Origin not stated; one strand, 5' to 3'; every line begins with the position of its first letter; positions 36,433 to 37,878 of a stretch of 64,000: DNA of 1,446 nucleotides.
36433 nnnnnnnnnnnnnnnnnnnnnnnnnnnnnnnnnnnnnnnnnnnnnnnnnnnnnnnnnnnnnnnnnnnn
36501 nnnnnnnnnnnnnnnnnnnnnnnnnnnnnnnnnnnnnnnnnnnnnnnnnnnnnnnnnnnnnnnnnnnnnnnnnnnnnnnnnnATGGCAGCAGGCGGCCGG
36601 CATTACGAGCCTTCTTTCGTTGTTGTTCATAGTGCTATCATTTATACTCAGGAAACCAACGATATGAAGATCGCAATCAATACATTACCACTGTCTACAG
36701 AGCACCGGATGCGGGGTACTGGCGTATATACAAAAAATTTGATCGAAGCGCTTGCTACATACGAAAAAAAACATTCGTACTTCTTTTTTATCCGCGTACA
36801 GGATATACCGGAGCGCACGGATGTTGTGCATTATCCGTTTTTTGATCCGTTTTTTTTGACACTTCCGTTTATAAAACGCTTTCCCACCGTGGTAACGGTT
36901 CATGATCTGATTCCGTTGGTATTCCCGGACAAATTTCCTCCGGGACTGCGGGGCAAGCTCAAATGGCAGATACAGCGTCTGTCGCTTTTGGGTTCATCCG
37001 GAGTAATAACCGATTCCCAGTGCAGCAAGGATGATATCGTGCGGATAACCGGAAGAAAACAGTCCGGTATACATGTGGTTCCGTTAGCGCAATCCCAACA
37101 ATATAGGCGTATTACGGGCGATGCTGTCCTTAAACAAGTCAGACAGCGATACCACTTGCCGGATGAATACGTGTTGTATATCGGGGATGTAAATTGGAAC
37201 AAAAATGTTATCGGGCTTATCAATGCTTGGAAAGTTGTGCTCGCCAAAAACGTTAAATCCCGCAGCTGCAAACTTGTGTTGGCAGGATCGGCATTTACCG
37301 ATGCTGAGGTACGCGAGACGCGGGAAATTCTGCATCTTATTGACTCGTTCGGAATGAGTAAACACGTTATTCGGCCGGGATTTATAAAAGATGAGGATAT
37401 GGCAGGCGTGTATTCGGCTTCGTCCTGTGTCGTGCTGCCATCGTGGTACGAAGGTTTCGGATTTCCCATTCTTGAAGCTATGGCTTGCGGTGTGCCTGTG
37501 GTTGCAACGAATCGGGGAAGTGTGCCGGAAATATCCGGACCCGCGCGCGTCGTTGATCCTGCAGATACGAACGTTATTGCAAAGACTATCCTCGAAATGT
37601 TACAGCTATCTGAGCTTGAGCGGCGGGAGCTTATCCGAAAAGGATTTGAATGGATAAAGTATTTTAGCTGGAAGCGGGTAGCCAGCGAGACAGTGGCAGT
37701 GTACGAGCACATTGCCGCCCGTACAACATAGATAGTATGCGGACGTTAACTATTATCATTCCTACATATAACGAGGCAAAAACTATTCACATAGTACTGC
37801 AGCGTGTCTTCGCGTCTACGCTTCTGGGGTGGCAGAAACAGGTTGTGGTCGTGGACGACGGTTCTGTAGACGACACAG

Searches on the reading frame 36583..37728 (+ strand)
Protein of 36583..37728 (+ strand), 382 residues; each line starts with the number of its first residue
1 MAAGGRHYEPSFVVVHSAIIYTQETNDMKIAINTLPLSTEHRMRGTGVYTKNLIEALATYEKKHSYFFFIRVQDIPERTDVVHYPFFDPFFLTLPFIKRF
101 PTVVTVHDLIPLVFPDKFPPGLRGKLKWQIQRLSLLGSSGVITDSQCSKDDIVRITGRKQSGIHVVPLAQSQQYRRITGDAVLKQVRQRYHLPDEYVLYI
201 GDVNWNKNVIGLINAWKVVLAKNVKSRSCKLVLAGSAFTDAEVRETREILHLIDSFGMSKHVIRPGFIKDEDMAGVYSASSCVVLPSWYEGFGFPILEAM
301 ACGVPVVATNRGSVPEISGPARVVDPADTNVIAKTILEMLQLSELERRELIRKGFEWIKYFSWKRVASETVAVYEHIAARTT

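Call 12: search_protein_families(library=ncbifam, proteins=[window:36583-37728:+], max_evalue=1e-10)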
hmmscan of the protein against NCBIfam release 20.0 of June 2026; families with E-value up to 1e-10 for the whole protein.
window:36583-37728:+ (382 aa): 10 families
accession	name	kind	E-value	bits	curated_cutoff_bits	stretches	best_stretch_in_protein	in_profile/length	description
TIGR04047.1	MSMEG_0565_glyc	hypoth_equivalog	3.8e-25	88.7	259.85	1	170-375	169-372/373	MSMEG_0565 family glycosyltransferase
TIGR02149.1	glgA_Coryne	subfamily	3.8e-24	85.6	302.4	1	97-377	104-390/391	glycogen synthase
TIGR03449.1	mycothiol_MshA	equivalog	4.3e-20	72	462.5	1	142-378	169-404/406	D-inositol-3-phosphate glycosyltransferase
NF038295.1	EPS_HpsP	equivalog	2.2e-18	66.5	550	1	165-377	180-387/388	hormogonium polysaccharide biosynthesis glycosyltransferase HpsP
TIGR03088.1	stp2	hypoth_equivalog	3.2e-17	62.6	409.05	1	197-376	197-372/374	TIGR03088 family PEP-CTERM/XrtA system glycosyltransferase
TIGR03999.1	thiol_BshA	equivalog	2.1e-16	59.9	273.7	1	129-377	136-373/375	N-acetyl-alpha-D-glucosaminyl L-malate synthase BshA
NF041876.1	EPS_EpsE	equivalog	1e-14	54.6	400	1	198-347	218-366/389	exopolysaccharide biosynthesis GT4 family glycosyltransferase EpsE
TIGR04157.1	glyco_rSAM_CFB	subfamily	9.4e-14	51.2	400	1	181-312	212-333/406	TIGR04157 family glycosyltransferase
NF047684.1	TeichurnBiosyTuaC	equivalog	8.9e-13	47.9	550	1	180-376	203-388/391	teichuronic acid biosynthesis protein TuaC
NF053787.1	GlcN_PG_synth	equivalog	1.5e-11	43.8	480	1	266-377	248-359/361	N-acetylglucosaminyl phosphatidylglycerol synthase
